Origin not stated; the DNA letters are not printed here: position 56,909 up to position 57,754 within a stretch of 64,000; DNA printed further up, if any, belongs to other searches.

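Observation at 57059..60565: Dedicated ECF transporter (NusG_II protein + EcfT + 2 EcfA + Gx-type S-component) embedded between the exported flavoenzyme and its cytochrome: possible flavin exporter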

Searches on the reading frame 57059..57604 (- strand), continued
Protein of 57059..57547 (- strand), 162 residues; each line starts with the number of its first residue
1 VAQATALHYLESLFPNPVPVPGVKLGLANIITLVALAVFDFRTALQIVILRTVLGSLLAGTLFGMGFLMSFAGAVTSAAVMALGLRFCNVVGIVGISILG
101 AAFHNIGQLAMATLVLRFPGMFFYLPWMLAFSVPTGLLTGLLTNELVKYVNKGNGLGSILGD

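Call 23: find_encoding_contigs(protein=P0005, flank=9000, max_places=2)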
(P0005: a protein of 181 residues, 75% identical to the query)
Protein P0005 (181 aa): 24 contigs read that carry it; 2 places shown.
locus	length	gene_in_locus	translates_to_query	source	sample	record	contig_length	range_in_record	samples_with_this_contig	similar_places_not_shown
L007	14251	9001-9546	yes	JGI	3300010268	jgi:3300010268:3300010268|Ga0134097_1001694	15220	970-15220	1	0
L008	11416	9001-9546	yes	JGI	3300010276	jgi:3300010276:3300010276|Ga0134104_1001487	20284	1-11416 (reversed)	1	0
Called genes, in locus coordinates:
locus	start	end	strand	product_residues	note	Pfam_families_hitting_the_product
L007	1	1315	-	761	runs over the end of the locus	?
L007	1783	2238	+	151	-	PF22381:Staph_reg_Sar_Rot, PF01978:TrmB (weak), PF12802:MarR_2, PF01047:MarR, PF13463:HTH_27 (weak)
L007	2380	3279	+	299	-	PF05448:AXE1 (faint), PF01738:DLH (faint), PF02129:Peptidase_S15, PF12146:Hydrolase_4, PF00561:Abhydrolase_1, PF12697:Abhydrolase_6, PF00326:Peptidase_S9 (faint)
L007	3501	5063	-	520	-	PF07690:MFS_1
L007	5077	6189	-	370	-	PF00364:Biotin_lipoyl (faint), PF25917:BSH_RND, PF25919:BSH_CusB (weak), PF25973:BSH_CzcB (faint), PF25984:BSH_YknX (faint), PF25881:HH_YBHG (weak), PF25954:Beta-barrel_RND_2 (weak), PF25990:Beta-barrel_YknX (weak), +2 more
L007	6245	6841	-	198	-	PF00440:TetR_N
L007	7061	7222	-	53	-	-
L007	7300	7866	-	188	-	PF14879:DUF4489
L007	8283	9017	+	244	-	PF00005:ABC_tran, PF13304:AAA_21 (weak)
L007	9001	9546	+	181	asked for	PF07456:Hpre_diP_synt_I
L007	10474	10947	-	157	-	PF01668:SmpB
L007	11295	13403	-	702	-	PF08206:OB_RNB, PF17849:OB_Dis3 (faint), PF17876:CSD2 (weak), PF25049:OB_HELZ2 (faint), PF17876:CSD2, PF00773:RNB, PF00575:S1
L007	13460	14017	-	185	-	PF08668:HDOD (faint), PF01966:HD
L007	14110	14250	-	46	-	?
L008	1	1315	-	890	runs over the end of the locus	PF00037:Fer4 (weak), PF14691:Fer4_20, PF01946:Thi4, PF01266:DAO, PF07992:Pyr_redox_2, PF12831:FAD_oxidored (weak), PF13450:NAD_binding_8, PF00037:Fer4 (weak), +4 more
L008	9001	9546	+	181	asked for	PF07456:Hpre_diP_synt_I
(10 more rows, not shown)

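Call 31: find_related_loci(query=A1, collection=genome_contigs, flank=10000)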
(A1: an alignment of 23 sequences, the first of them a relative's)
Query A1 (162 aa) in genome_contigs; peptide patterns used: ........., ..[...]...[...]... (x = any residue, [..] = any of these).
600 stretches matched a pattern (row limit reached: there are more); 592 encode a relative of the query (tblastn E <= 1e-3); the best 80 are kept; 80 distinct loci.
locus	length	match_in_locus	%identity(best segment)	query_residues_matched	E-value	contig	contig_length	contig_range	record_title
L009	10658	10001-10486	70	1-162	8e-71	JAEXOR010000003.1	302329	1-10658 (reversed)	MAG: Bacillota bacterium isolate OH_HBrB_152 k127_1770647, whole genome shotgun sequence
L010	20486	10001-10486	70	1-162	4e-69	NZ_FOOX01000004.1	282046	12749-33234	Desulfotruncus arcticus DSM 17038, whole genome shotgun sequence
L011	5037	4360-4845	59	1-162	1e-60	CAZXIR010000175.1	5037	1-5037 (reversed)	MAG TPA_asm: uncultured Syntrophomonas sp. isolate SRP192927_co10_6 genome assembly, contig: NODE_17173_length_5037_cov_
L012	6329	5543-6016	61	1-158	5e-60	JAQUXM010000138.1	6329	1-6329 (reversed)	MAG: Syntrophomonadaceae bacterium isolate STD2_213 NODE_52054_length_6329_cov_6.814898_Sandtown_D2, whole genome shotgu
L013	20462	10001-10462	62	1-154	1e-58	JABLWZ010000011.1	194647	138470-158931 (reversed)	MAG: Bacillota bacterium isolate Ch109 contig11, whole genome shotgun sequence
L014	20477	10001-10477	54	1-151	4e-47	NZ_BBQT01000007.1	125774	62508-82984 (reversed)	Syntrophomonas wolfei subsp. methylbutyratica strain JCM 14075, whole genome shotgun sequence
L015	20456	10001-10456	52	2-153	1e-45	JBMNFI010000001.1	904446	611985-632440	MAG: Bacillota bacterium isolate SBF912LR0HQ0022 contig_32755, whole genome shotgun sequence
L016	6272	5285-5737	44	4-154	2e-37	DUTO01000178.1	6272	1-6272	MAG TPA_asm: Clostridia bacterium isolate AS05jafATM_84 56896_AS05, whole genome shotgun sequence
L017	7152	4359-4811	46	4-154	5e-37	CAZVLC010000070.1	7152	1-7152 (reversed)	MAG TPA_asm: uncultured Peptococcaceae bacterium isolate binchicken_co139_156 genome assembly, contig: NODE_25116_length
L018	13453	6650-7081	45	1-143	1e-34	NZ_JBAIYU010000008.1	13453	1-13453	Dendrosporobacter sp. 1207_IL3150 NODE_87_length_13453_cov_40.227375, whole genome shotgun sequence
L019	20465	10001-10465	43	7-158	5e-35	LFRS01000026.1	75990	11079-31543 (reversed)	MAG: Halothermothrix sp. DTU029 scaffold84, whole genome shotgun sequence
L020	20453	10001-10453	49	1-152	2e-34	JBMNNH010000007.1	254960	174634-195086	MAG: Acetivibrionales bacterium isolate SBF912LR0HQ0143 contig_33444, whole genome shotgun sequence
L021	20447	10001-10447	45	4-152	3e-33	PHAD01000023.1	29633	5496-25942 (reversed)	MAG: Firmicutes bacterium HGW-Firmicutes-12 08E140C01_z5_2013_Ig3399_v2_scaffold_1205, whole genome shotgun sequence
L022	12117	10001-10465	44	1-152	1e-31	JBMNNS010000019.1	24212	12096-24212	MAG: Dethiobacteria bacterium isolate SBF912SR3HQ0001 scaffold_3407_c1, whole genome shotgun sequence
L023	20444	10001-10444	45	2-152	6e-31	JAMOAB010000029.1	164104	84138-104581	MAG: Bacillota bacterium isolate Bin_63 Bin_63_scaffold_159, whole genome shotgun sequence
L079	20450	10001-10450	44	4-152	6e-25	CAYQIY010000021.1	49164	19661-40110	MAG TPA_asm: uncultured Pseudomonadota bacterium isolate SRP241326_co3_322 genome assembly, contig: NODE_1139_length_491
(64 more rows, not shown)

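Call 46: search_protein_families(library=pfam, proteins=[L001:292-2469:-, L079:8038-9477:+, L013:5582-7138:+, L005:3207-3773:+], max_evalue=0.001)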
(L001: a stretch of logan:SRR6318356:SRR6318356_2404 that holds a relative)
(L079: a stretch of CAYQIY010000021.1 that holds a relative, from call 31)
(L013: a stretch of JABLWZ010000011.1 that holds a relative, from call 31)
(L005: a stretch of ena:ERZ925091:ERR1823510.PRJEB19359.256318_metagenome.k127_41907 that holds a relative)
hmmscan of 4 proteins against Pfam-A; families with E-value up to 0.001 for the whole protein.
L001:292-2469:- (725 aa): 10 families
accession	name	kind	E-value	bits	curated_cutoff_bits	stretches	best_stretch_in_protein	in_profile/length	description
PF00158.32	Sigma54_activat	-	6.9e-66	221.5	20.2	1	393-559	1-167/168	Sigma-54 interaction domain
PF25601.1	AAA_lid_14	-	1.3e-22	79.8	27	1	565-640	1-76/87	AAA+ ATPase lid domain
PF14532.12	Sigma54_activ_2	-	7.7e-16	59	25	1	394-564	1-138/138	Sigma-54 interaction domain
PF02954.25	HTH_8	-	7.2e-11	42.1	22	1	669-708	3-42/42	Bacterial regulatory protein, Fis family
PF07728.20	AAA_5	-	1e-07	32.5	22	1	417-535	2-123/139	AAA domain (dynein-related subfamily)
PF01078.27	Mg_chelatase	-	5.5e-07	29.6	20.3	1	468-534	89-157/207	Magnesium chelatase, subunit ChlI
PF02796.21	HTH_7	-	2.1e-05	25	23.8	1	677-705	14-42/45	Helix-turn-helix domain of resolvase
PF07724.20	AAA_2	-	3.2e-05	24.4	27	1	415-536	4-126/166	AAA domain (Cdc48 subfamily)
PF13384.12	HTH_23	-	0.00044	20.4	24.6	0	680-708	13-41/50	Homeodomain-like domain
PF13551.12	HTH_29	-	0.0006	20.3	28.1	0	676-710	3-38/64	Winged helix-turn helix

L079:8038-9477:+ (479 aa): 9 families
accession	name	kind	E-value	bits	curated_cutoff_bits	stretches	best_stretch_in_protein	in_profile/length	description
PF00890.30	FAD_binding_2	-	6.2e-71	240.2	20.4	1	46-454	2-408/414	FAD binding domain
PF03486.20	HI0933_like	-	1.2e-18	67.9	50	1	45-445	2-219/244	HI0933-like protein Rossmann domain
PF01266.30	DAO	-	3.7e-11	43.6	27.9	1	46-230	2-207/353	FAD dependent oxidoreductase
PF12831.13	FAD_oxidored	-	1e-10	42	27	1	45-226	1-145/416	FAD dependent oxidoreductase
PF07992.20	Pyr_redox_2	-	7.7e-08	32.5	26.1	1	45-232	2-114/291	Pyridine nucleotide-disulphide oxidoreductase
PF13450.12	NAD_binding_8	-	1.1e-06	29.2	21.9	1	48-81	1-34/68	NAD(P)-binding Rossmann-like domain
PF01494.25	FAD_binding_3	-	2.2e-06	27.6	22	1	44-102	2-58/349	FAD binding domain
PF01946.23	Thi4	-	3.3e-05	23.7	26.2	1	41-87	15-62/235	Thi4 family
PF01134.28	GIDA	-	5.1e-05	22.9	22.1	1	46-230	2-153/391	Glucose inhibited division protein A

L013:5582-7138:+ (518 aa): 12 families
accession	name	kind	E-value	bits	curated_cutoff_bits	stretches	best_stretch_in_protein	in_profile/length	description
PF00890.30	FAD_binding_2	-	3.2e-54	185.2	20.4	1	47-483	1-404/414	FAD binding domain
PF01266.30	DAO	-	1.2e-15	58.3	27.9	1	47-240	1-213/353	FAD dependent oxidoreductase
PF03486.20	HI0933_like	-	2.6e-13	50.4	50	1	47-81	2-36/244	HI0933-like protein Rossmann domain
PF12831.13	FAD_oxidored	-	3e-13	50.3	27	1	47-228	1-145/416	FAD dependent oxidoreductase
PF07992.20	Pyr_redox_2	-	1.2e-11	45.1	26.1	1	47-236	2-116/291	Pyridine nucleotide-disulphide oxidoreductase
PF01134.28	GIDA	-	1.4e-07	31.4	22.1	1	47-81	1-36/391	Glucose inhibited division protein A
PF01946.23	Thi4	-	1.8e-06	27.8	26.2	1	45-84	17-57/235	Thi4 family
PF13450.12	NAD_binding_8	-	2.8e-06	27.9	21.9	1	50-85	1-36/68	NAD(P)-binding Rossmann-like domain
PF00070.33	Pyr_redox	-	1.2e-05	26.2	22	0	48-81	2-35/82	Pyridine nucleotide-disulphide oxidoreductase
PF01494.25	FAD_binding_3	-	2.6e-05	24.1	22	1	46-215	2-145/349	FAD binding domain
PF01262.27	AlaDh_PNT_C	-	4e-05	23.6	23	1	42-76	24-59/214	Alanine dehydrogenase/PNT, C-terminal domain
PF13738.12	Pyr_redox_3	-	0.00066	19.5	30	0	49-81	1-33/305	Pyridine nucleotide-disulphide oxidoreductase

L005:3207-3773:+ (188 aa): 4 families
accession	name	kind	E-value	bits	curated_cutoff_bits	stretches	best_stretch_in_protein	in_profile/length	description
PF14537.11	Cytochrom_c3_2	-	6.5e-10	39.8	25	1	69-174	2-79/79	Cytochrome c3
PF03264.19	Cytochrom_NNT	-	2.4e-09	37.6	24.1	1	13-83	7-75/174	NapC/NirT cytochrome c family, N-terminal region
PF09699.15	Paired_CXXCH_1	-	0.00012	22.1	20.6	0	111-121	29-39/41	Doubled CXXCH motif (Paired_CXXCH_1)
PF14522.11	Cytochrome_C7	-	0.0003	21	24.8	0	68-160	7-67/67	Cytochrome c7 and related cytochrome c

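Call 50: find_encoding_contigs(protein=P0122, flank=10000, max_places=1)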
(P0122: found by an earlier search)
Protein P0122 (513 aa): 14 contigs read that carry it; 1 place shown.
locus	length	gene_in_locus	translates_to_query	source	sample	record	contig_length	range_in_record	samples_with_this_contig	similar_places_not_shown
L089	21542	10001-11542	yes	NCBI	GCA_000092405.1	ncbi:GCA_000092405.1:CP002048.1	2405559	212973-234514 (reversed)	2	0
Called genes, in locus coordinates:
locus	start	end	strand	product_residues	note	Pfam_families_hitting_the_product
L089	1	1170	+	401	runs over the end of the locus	PF00465:Fe-ADH, PF13685:Fe-ADH_2, PF25137:ADH_Fe_C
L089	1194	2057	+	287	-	PF00248:Aldo_ket_red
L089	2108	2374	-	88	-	-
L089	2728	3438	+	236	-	PF04893:Yip1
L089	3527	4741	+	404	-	PF25919:BSH_CusB (faint), PF00364:Biotin_lipoyl (faint), PF25917:BSH_RND, PF25973:BSH_CzcB, PF25990:Beta-barrel_YknX, PF25967:RND-MFP_C, PF25975:CzcB_C, PF25989:YknX_C, +2 more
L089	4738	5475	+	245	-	PF02463:SMC_N (faint), PF00005:ABC_tran, PF13304:AAA_21 (faint)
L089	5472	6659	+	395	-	PF12704:MacB_PCD, PF02687:FtsX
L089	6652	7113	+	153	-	PF00226:DnaJ (weak)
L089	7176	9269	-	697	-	PF26965:MimR_N (weak), PF00158:Sigma54_activat, PF14532:Sigma54_activ_2, PF07728:AAA_5, PF01078:Mg_chelatase (weak), PF25601:AAA_lid_14, PF02796:HTH_7 (faint), PF02954:HTH_8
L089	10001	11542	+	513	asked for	PF01946:Thi4 (weak), PF00890:FAD_binding_2, PF01134:GIDA, PF01266:DAO, PF03486:HI0933_like (weak), PF07992:Pyr_redox_2, PF12831:FAD_oxidored, PF13450:NAD_binding_8, +3 more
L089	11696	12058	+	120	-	PF07009:NusG_II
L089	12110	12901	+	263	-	PF02361:CbiQ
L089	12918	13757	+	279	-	PF00005:ABC_tran, PF02463:SMC_N (weak), PF13304:AAA_21 (weak)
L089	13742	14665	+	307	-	PF00005:ABC_tran, PF02463:SMC_N (faint), PF13304:AAA_21 (weak)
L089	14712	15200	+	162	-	PF07456:Hpre_diP_synt_I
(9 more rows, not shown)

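Call 53: predict_structure(alignment_id=A2)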
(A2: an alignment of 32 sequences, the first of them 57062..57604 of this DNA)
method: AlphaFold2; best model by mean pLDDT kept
length: 181 residues; sequences in the alignment: 32
mean_pLDDT: 86.2   pTM: 0.82
mean pLDDT of the five models: 86.2, 85.3, 84.6, 82.8, 81.4
residues with pLDDT >= 90: 113; 70-90: 43; 50-70: 21; < 50: 4
segments of 3 or more residues with pLDDT < 50: none
pLDDT, mean of each block of 10 residues (from residue 1): 65 91 90 58 78 93 96 92 92 97 89 95 95 91 89 92 88 64 46
secondary structure, 60 per line:
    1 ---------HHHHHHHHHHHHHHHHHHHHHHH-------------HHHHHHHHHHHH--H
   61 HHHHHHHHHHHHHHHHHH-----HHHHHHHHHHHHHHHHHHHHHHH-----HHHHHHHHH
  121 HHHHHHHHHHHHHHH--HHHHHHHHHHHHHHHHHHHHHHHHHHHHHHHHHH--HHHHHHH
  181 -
elements in order: H10-32 H46-57 H60-78 H84-106 H112-135 H138-171 H174-180

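Call 55: fold_search(model_id=the predicted structure, library=pdb)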
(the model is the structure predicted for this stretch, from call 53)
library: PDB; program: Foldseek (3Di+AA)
matches with E <= 10: 337; with E <= 0.001: 0
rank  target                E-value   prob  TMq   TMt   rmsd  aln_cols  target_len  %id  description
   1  5kc0                  1.5e-02  1.00  0.65  0.70   4.1       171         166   16  Crystal structure of TmRibU, hexagonal crystal form (released 2016-06-29)
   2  3p5n_A                1.9e-02  1.00  0.50  0.53   6.3       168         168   10  Structure and mechanism of the S component of a bacterial ECF transporter (released 2010-11-03)
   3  5kbw_B                2.5e-02  1.00  0.65  0.68   4.2       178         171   17  Crystal structure of TmRibU, the riboflavin-binding S subunit from the Thermotoga maritima ECF transporter (released 2016-06-29)
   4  5kbw_A                2.8e-02  1.00  0.55  0.58   5.2       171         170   18  Crystal structure of TmRibU, the riboflavin-binding S subunit from the Thermotoga maritima ECF transporter (released 2016-06-29)
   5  5edl                  5.0e-02  1.00  0.68  0.63   4.0       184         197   19  Crystal structure of an S-component of ECF transporter (released 2016-08-17)
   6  5kc4_E                5.0e-02  1.00  0.58  0.63   4.6       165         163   16  Structure of TmRibU, orthorhombic crystal form (released 2016-06-29)
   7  4hzu_S                1.3e-01  1.00  0.63  0.68   4.0       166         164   17  Structure of a bacterial energy-coupling factor transporter (released 2013-04-17)
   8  4huq_S                1.6e-01  1.00  0.58  0.63   4.3       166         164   17  Crystal Structure of a transporter (released 2013-04-17)
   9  3rlb_B                2.5e-01  0.99  0.52  0.53   5.7       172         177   19  Crystal structure at 2.0 A of the S-component for thiamin from an ECF-type ABC transporter (released 2011-06-29)
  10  7uw9_c                3.8e-01  0.20  0.19  0.20  17.5       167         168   13  Citrus V-ATPase State 1, H in contact with subunit a (released 2022-07-06)
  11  5xr8                  1.2e+00  0.13  0.20  0.10  15.2       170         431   12  Crystal structure of the human CB1 in complex with agonist AM841 (released 2017-07-12)
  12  9ko2_R                1.4e+00  0.15  0.21  0.15  15.6       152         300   14  A Cryo_EM structure of CCR7 complex with CCL19 (released 2025-11-26)
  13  3ejy_B                1.5e+00  0.33  0.34  0.16  18.8       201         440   12  Structure of E203H mutant of E.coli Cl-/H+ antiporter, CLC-ec1 (released 2009-02-17)
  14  8c1r_F                1.5e+00  0.12  0.21  0.21  14.7       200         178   11  Resting state homomeric GluA2 F231A mutant AMPA receptor in complex with TARP gamma-2 (released 2023-08-30)
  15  9kfi_C                1.5e+00  0.09  0.18  0.13  15.8       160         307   12  Cryo-EM structure of the human relaxin family peptide receptor 3 in complex with relaxin-3 and G protein (released 2025-08-13)
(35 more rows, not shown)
